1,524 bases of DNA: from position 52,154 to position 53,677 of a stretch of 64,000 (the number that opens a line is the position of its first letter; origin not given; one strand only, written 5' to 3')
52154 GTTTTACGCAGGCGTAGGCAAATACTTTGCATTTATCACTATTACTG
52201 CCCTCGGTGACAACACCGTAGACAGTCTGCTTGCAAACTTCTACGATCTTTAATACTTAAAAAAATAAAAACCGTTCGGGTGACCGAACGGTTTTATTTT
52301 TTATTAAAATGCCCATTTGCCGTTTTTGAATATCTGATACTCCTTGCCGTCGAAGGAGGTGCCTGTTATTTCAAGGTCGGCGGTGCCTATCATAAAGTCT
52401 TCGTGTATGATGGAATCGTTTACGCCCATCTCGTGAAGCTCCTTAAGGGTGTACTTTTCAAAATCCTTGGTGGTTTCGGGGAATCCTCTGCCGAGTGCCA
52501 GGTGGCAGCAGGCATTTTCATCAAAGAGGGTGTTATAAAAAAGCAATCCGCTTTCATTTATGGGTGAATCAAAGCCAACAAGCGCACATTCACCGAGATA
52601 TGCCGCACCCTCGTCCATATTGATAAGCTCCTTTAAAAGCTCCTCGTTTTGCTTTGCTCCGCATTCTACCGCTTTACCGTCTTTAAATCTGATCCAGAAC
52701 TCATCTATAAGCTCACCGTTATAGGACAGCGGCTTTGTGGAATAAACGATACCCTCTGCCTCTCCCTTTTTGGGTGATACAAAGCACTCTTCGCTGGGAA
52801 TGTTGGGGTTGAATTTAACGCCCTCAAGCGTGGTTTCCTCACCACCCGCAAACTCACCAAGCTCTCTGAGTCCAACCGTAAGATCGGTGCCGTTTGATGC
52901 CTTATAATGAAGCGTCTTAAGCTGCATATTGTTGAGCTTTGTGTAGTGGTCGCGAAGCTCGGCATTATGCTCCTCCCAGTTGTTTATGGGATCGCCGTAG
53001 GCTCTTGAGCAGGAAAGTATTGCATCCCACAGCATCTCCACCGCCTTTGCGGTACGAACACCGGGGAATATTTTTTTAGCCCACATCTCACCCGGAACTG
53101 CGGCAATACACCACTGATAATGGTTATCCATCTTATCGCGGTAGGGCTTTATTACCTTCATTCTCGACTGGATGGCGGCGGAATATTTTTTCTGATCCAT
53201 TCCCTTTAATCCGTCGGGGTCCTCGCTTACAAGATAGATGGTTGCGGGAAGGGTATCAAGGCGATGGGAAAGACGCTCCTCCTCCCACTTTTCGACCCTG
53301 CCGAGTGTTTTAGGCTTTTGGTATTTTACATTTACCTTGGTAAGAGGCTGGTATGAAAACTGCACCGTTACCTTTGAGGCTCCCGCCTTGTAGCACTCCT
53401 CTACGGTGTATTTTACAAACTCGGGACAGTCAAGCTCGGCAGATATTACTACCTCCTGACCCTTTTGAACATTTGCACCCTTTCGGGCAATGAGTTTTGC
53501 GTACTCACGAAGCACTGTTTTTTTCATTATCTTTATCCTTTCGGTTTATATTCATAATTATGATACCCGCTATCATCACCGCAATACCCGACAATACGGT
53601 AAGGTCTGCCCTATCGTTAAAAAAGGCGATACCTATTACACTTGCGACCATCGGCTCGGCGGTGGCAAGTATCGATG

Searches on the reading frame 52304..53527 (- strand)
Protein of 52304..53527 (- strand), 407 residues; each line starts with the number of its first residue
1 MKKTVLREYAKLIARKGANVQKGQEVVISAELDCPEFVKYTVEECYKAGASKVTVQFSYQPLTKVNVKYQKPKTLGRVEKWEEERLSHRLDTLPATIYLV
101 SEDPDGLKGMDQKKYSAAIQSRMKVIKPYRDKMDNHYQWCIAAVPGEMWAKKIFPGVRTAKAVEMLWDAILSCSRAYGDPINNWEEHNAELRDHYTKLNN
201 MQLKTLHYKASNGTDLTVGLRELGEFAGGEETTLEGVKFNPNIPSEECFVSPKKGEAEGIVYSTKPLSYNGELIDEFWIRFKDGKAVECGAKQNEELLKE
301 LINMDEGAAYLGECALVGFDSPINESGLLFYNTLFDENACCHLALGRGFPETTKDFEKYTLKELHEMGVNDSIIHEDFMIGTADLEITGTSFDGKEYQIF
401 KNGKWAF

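Call 46: search_protein_families(library=pfam, proteins=[window:52304-53527:-], max_evalue=0.00001)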
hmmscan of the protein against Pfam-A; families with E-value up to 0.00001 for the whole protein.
window:52304-53527:- (407 aa): 1 family
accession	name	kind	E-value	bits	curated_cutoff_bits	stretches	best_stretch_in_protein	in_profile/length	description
PF02073.20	Peptidase_M29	-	8.9e-153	509.3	27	1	3-405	2-406/406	Thermophilic metalloprotease (M29)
